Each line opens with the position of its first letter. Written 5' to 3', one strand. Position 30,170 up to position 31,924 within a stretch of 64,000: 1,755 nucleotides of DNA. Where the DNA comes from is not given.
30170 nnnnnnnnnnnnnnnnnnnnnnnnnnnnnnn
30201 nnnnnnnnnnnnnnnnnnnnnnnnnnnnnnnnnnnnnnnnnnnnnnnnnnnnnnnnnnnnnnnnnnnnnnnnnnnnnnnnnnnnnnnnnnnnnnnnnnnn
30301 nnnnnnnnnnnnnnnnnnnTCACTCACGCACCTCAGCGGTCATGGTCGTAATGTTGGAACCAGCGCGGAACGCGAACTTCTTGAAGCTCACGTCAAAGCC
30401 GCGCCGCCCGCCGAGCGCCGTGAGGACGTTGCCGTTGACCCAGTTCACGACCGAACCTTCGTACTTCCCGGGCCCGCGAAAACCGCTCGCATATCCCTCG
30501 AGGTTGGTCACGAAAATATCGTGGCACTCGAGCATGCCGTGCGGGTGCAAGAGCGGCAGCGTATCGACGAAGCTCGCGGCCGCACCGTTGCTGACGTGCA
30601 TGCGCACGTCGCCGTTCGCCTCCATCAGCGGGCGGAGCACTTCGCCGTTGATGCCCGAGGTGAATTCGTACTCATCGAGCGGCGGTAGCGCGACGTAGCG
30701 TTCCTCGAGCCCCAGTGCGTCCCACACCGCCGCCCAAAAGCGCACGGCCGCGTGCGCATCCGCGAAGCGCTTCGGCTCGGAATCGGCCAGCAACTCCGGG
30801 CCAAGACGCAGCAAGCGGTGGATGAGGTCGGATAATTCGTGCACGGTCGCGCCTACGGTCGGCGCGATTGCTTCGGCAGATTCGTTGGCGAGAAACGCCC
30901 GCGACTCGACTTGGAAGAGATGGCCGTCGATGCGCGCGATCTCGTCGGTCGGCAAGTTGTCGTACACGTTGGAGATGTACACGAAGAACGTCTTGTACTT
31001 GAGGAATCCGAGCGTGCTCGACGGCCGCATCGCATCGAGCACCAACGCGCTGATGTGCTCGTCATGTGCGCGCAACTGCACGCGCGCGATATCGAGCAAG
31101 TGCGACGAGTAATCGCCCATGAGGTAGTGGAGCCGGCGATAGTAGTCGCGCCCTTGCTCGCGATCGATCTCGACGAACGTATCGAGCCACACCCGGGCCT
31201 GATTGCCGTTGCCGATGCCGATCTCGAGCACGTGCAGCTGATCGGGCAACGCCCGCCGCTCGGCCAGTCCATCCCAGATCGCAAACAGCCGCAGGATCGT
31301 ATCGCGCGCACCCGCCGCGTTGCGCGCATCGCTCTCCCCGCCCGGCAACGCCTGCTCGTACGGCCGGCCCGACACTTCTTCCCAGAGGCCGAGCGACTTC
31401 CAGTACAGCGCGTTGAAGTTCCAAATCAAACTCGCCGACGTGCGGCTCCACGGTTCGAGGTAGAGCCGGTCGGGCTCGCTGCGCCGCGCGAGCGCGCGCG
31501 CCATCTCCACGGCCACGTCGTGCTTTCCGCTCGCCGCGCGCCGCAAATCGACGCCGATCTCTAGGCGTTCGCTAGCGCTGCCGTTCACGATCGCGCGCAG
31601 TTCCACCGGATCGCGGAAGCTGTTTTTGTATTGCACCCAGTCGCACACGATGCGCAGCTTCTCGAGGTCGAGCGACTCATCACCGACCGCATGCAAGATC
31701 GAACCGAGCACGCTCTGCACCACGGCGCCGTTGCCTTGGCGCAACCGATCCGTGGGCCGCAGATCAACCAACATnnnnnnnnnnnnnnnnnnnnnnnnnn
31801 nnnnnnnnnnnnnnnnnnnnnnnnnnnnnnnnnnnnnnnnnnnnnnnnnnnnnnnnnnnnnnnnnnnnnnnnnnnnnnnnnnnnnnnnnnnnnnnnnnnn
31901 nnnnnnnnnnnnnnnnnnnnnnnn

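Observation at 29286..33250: Four translationally coupled genes: MetV-like / MTHFR / DUF185(MidA)-like methyltransferase-fold protein / short 'core-MetE', a candidate undescribed methyl-transfer module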

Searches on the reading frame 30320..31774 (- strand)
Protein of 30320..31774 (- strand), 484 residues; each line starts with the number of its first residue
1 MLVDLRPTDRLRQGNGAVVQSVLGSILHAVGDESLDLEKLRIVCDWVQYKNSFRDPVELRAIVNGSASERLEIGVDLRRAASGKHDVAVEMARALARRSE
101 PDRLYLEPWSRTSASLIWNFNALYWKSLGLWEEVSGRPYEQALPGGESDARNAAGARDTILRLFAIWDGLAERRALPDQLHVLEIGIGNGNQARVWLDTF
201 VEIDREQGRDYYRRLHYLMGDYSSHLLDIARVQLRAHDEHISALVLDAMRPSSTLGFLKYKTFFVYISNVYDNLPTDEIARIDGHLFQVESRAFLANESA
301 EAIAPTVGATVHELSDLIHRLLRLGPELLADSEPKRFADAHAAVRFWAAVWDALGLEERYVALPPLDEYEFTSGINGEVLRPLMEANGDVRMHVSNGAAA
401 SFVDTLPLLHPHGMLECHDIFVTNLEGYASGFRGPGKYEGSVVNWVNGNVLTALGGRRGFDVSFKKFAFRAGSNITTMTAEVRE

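Call 3: search_protein_families(library=pfam, proteins=[window:30320-31774:-], max_evalue=0.01)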
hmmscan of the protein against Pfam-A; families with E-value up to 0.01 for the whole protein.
window:30320-31774:- (484 aa): 1 family
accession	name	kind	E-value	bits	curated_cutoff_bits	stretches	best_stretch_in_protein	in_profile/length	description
PF02636.23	Methyltransf_28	-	0.0013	18.6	23.3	1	166-289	9-120/249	Putative S-adenosyl-L-methionine-dependent methyltransferase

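Call 4: search_protein_families(library=ncbifam, proteins=[window:30320-31774:-], max_evalue=0.01)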
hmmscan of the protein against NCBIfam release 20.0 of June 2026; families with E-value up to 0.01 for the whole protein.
window:30320-31774:- (484 aa): 0 families

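Call 5: find_homologous_proteins(query=window:30320-31774:-, max_evalue=0.001)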
Query window:30320-31774:- (484 aa): 2456 proteins with E <= 0.001 among 8000 candidates; the best 120 are listed.
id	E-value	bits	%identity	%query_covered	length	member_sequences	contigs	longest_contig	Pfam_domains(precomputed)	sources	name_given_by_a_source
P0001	0.0e+0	1061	96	100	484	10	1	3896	-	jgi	jgi:hypothetical protein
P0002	8.1e-298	1006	91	100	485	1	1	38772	-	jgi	jgi:hypothetical protein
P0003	1.1e-297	1005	90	100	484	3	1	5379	-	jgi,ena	-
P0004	1.6e-289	979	88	100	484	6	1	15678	-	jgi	jgi:hypothetical protein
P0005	3.1e-289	978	89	100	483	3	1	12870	-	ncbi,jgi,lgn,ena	ncbi:MAG TPA: SAM-dependent methyltransferase [Candidatus Lustribacter sp.]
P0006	5.9e-289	977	88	100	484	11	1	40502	-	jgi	jgi:hypothetical protein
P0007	7.7e-289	976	88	100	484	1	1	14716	-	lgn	-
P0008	7.1e-285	963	86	100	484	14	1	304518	-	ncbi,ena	-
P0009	1.2e-284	962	87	100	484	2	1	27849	-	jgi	jgi:hypothetical protein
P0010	1.8e-283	959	86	100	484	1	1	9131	-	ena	-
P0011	3.0e-277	938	84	100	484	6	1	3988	-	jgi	jgi:hypothetical protein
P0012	2.0e-274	929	83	100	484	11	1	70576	-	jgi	jgi:hypothetical protein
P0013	1.1e-273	926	83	100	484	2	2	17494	-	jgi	jgi:hypothetical protein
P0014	8.6e-273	923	83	100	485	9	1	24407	PF02636.24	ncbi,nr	ncbi:MAG TPA: SAM-dependent methyltransferase [Candidatus Lustribacter sp.]|nr:SAM-dependent methylt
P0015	2.9e-272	922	85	96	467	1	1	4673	-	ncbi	-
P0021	4.0e-227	773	68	100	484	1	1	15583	PF02636.24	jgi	jgi:hypothetical protein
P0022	3.2e-226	770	69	100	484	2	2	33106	PF02636.24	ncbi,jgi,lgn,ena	jgi:SAM-dependent methyltransferase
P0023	3.6e-221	753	68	100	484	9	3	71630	PF02636.24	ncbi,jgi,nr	ncbi:MAG TPA: SAM-dependent methyltransferase [Candidatus Binatia bacterium]|nr:SAM-dependent methyl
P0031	6.6e-205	699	64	100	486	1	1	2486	PF02636.24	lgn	-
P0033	7.3e-202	689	63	100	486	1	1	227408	-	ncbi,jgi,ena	jgi:hypothetical protein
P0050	1.9e-189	648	60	100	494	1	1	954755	-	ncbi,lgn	ncbi:MAG: hypothetical protein U0821_22240 [Chloroflexota bacterium]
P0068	1.3e-184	633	58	100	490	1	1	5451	PF02636.24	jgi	jgi:hypothetical protein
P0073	3.6e-184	631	57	100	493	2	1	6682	PF02636.24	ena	-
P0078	5.0e-184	631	58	100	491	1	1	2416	PF02636.24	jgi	jgi:hypothetical protein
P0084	4.7e-183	627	59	100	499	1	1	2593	PF02636.24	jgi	jgi:hypothetical protein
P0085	6.9e-183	627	57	100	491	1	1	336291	PF02636.24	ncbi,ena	-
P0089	8.7e-183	627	57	100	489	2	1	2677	PF02636.24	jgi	jgi:SAM-dependent methyltransferase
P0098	3.2e-182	625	57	100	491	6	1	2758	PF02636.24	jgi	jgi:SAM-dependent methyltransferase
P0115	2.5e-181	622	58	100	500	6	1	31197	PF02636.24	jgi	jgi:Putative S-adenosyl-L-methionine-dependent methyltransferase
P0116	3.0e-181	621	59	100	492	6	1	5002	PF02636.24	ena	-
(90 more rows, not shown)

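Call 7: find_encoding_contigs(protein=P0050, flank=8000, max_places=2)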
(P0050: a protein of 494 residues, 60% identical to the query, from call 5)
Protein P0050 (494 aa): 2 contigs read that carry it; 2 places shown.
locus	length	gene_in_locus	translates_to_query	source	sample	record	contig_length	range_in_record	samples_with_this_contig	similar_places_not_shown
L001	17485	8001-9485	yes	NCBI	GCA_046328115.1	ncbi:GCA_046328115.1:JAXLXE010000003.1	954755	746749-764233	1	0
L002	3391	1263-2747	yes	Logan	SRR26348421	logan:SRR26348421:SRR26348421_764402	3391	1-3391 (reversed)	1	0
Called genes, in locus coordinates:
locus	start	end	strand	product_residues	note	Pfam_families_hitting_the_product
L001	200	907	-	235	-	PF04250:DUF429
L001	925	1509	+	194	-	PF13302:Acetyltransf_3, PF13420:Acetyltransf_4 (weak), PF13523:Acetyltransf_8 (weak), PF00583:Acetyltransf_1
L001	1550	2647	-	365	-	PF08240:ADH_N, PF16912:Glu_dehyd_C (weak), PF00107:ADH_zinc_N, PF13602:ADH_zinc_N_2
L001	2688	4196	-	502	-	PF17853:GGDEF_2, PF13556:HTH_30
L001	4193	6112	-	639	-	PF02574:S-methyl_trans, PF02219:MTHFR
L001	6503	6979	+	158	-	PF12225:DUF5981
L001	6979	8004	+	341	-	PF02219:MTHFR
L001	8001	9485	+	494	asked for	-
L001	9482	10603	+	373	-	PF01717:Meth_synt_2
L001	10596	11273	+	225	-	-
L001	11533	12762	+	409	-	PF01979:Amidohydro_1, PF07969:Amidohydro_3 (weak)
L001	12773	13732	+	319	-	PF19300:BPD_transp_1_N, PF00528:BPD_transp_1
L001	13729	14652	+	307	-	PF12911:OppC_N, PF00528:BPD_transp_1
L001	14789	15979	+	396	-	PF01717:Meth_synt_2 (weak)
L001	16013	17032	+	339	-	PF08450:SGL (faint), PF24684:Vgb_lyase (faint), PF01436:NHL (faint), PF25021:TEN_NHL (faint)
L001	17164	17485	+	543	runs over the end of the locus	-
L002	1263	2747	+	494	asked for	-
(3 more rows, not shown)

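Call 11: search_solved_structures(query=window:30320-31774:-, max_evalue=10, show_alignments=2)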
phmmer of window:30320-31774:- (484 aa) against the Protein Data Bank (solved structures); distinct sequences matched with E-value up to 10: 3.
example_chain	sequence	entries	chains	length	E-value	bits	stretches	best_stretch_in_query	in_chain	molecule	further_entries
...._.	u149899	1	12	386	0.16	13.8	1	28-102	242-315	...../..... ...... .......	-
4y6w_A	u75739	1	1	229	0.26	13.2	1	279-420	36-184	NaB(AB)3ACb - light chain TPR-like repeats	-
4y6c_A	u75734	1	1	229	0.31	12.9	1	279-419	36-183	ANSERINA PUTATIVE KINESIN LIGHT chain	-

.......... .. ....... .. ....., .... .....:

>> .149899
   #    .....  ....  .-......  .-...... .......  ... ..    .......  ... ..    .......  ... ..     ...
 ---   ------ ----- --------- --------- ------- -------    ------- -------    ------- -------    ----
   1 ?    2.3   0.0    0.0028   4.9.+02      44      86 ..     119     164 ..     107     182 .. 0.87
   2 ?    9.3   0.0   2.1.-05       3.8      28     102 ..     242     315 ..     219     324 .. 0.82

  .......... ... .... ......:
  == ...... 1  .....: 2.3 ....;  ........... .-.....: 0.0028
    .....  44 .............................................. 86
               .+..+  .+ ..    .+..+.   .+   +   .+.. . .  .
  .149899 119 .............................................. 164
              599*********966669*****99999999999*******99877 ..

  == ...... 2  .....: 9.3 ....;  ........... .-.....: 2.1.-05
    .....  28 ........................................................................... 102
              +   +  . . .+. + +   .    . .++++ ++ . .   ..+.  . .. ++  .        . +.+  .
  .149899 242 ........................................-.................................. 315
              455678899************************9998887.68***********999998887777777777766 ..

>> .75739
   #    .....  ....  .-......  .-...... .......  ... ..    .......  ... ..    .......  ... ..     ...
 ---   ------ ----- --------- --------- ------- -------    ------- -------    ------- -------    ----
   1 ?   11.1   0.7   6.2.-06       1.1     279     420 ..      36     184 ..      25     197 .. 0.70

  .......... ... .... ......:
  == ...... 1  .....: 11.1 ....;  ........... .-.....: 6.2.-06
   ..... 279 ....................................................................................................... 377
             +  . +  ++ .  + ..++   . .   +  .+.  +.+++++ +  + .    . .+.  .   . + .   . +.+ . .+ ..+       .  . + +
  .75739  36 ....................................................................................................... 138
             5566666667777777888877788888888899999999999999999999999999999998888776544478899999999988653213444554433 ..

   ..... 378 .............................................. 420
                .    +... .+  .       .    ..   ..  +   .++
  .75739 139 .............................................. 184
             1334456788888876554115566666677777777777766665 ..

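Call 12: find_encoding_contigs(protein=P0085, flank=8000, max_places=1)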
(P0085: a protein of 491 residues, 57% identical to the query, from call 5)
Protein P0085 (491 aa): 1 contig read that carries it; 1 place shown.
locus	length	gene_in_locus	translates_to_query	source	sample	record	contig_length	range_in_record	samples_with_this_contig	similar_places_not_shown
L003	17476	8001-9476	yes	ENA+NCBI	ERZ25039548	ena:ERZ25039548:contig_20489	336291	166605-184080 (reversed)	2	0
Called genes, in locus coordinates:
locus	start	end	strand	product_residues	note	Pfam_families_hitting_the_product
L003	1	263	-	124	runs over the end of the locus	PF04241:DUF423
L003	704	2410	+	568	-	-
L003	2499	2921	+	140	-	PF04138:GtrA_DPMS_TM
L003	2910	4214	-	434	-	PF17853:GGDEF_2, PF13556:HTH_30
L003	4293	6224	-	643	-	PF02574:S-methyl_trans, PF02219:MTHFR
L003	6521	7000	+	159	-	PF12225:DUF5981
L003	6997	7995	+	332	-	PF02219:MTHFR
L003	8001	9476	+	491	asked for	PF02636:Methyltransf_28 (weak)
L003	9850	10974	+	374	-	PF01717:Meth_synt_2, PF08267:Meth_synt_1 (weak)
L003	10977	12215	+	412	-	PF00438:S-AdoMet_synt_N, PF02772:S-AdoMet_synt_M, PF02773:S-AdoMet_synt_C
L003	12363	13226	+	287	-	PF01842:ACT, PF00551:Formyl_trans_N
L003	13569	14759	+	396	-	PF03734:YkuD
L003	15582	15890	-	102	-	-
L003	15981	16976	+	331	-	-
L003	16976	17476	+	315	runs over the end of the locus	PF01073:3Beta_HSD, PF01370:Epimerase, PF04321:RmlD_sub_bind (weak), PF13460:NAD_binding_10, PF16363:GDP_Man_Dehyd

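Call 13: find_encoding_contigs(protein=P0023, flank=8000, max_places=1)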
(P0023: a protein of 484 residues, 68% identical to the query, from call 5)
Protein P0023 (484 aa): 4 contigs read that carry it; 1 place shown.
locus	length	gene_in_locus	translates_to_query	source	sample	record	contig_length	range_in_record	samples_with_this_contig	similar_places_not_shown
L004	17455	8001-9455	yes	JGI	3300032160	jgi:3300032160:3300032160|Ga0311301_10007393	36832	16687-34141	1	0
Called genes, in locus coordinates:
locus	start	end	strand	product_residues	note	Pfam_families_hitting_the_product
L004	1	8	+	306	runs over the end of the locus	-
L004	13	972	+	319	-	PF12974:Phosphonate-bd, PF13379:NMT1_2, PF09084:NMT1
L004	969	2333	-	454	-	PF03972:MmgE_PrpD_N, PF19305:MmgE_PrpD_C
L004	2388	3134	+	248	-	PF23441:SDR (weak), PF00106:adh_short, PF08659:KR, PF13561:adh_short_C2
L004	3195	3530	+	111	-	-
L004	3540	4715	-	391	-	PF13458:Peripla_BP_6, PF01094:ANF_receptor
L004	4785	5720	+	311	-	PF00294:PfkB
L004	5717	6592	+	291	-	PF01842:ACT, PF00551:Formyl_trans_N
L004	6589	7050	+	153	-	PF12225:DUF5981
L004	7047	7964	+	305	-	PF02219:MTHFR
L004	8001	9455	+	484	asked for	PF02636:Methyltransf_28 (weak)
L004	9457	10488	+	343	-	PF01717:Meth_synt_2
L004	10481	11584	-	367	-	PF01717:Meth_synt_2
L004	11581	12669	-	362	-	PF01717:Meth_synt_2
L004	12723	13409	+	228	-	-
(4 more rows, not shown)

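Call 14: find_encoding_contigs(protein=P0033, flank=8000, max_places=1)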
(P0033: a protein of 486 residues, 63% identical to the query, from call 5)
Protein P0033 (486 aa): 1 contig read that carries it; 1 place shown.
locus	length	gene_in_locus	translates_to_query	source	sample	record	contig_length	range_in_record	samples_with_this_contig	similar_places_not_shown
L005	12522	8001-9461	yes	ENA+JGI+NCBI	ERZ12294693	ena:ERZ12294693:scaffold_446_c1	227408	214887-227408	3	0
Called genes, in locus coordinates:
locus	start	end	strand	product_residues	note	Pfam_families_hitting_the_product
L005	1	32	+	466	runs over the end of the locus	PF07719:TPR_2 (faint), PF13181:TPR_8 (faint), PF13414:TPR_11 (faint), PF13428:TPR_14 (faint), PF13431:TPR_17 (faint), PF13432:TPR_16 (faint)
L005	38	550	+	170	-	-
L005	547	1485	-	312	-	PF03446:NAD_binding_2, PF14833:NAD_binding_11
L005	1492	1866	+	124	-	PF02627:CMD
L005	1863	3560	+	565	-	PF02538:Hydantoinase_B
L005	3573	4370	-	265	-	-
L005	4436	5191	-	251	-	PF00753:Lactamase_B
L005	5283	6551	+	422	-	PF00355:Rieske, PF19301:LigXa_C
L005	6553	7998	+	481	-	-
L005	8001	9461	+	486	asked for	-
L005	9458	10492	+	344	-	PF01717:Meth_synt_2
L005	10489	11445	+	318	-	PF00135:COesterase (weak), PF20434:BD-FAE, PF07859:Abhydrolase_3, PF00326:Peptidase_S9 (weak)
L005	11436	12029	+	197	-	PF03352:Adenine_glyco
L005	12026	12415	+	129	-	PF01042:Ribonuc_L-PSP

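Call 21: search_protein_representatives(protein=window:30320-31774:-)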
Query: 484 residues. Proteins with E-value up to 0.001 (for the whole library): 658; up to 1e-10: 355; up to 1e-30: 119. The best 150 are listed.
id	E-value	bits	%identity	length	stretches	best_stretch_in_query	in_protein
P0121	1.7e-137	475.4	51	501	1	1-481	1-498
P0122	2.4e-126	438.7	48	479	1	10-479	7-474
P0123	2.8e-115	402.2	54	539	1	102-436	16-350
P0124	1.6e-112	393.1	44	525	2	89-483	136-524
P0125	1.8e-105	369.9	56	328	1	1-321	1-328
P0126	1.4e-103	363.6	43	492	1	16-480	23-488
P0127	7.1e-98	344.8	57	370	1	2-299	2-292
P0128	1.8e-93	330.3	43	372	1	106-482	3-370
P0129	4.9e-92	325.6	60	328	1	156-411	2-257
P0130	3.4e-87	309.6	37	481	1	12-481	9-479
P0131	6.4e-85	302.1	52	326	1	157-458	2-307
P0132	1.1e-84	301.3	51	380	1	63-376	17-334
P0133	3.5e-79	283.2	83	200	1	176-331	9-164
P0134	1.0e-76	275.0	60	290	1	68-282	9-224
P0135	3.0e-75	270.2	39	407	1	100-476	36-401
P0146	1.0e-63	232.2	44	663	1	98-416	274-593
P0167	2.7e-50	187.9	32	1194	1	46-471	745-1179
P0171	3.7e-48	180.9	33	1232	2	46-304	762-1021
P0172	8.2e-48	179.7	32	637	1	44-478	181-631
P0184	2.8e-45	171.4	32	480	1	25-469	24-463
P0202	1.6e-40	155.7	34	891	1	39-457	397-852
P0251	1.0e-28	116.8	29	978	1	41-483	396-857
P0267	9.8e-26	106.9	32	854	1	42-459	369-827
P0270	2.3e-25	105.7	30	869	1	112-454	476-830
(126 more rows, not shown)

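Call 22: search_protein_families(library=pfam, proteins=[P0167, P0171, P0172, P0202, P0251, P0267, P0270, P0146, P0124], max_evalue=0.001)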
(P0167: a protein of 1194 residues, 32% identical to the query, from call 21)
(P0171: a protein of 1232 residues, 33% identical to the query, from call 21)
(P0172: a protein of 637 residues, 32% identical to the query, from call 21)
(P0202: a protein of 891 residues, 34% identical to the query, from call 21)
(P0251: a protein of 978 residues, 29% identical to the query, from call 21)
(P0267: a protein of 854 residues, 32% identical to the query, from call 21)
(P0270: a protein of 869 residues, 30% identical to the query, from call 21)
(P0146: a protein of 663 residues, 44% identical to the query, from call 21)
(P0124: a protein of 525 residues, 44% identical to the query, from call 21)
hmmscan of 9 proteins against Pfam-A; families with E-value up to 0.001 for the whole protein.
P0167 (1194 aa): 2 families
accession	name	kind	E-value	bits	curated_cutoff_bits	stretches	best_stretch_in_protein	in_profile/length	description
PF02219.23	MTHFR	-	1.1e-22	81.2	24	1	99-300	41-241/287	Methylenetetrahydrofolate reductase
PF12225.13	DUF5981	-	1e-10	41.6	23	1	439-506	14-79/95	Methylene-tetrahydrofolate reductase C terminal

P0171 (1232 aa): 2 families
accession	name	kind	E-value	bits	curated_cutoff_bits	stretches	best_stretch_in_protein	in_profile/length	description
PF02219.23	MTHFR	-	1.6e-20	74.1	24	1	123-314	49-239/287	Methylenetetrahydrofolate reductase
PF12225.13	DUF5981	-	2.7e-09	37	23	1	450-509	17-74/95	Methylene-tetrahydrofolate reductase C terminal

P0172 (637 aa): 0 families

P0202 (891 aa): 1 family
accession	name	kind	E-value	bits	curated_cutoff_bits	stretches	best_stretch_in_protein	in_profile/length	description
PF02219.23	MTHFR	-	8.1e-11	42.2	24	1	49-333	8-285/287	Methylenetetrahydrofolate reductase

P0251 (978 aa): 0 families

P0267 (854 aa): 0 families

P0270 (869 aa): 0 families

P0146 (663 aa): 0 families

P0124 (525 aa): 2 families
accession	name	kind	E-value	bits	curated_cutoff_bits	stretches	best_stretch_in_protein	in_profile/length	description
PF02636.23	Methyltransf_28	-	0.00045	20.2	23.3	1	215-339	10-122/249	Putative S-adenosyl-L-methionine-dependent methyltransferase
PF13649.12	Methyltransf_25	-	0.00067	20.7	27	0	230-298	1-57/97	Methyltransferase domain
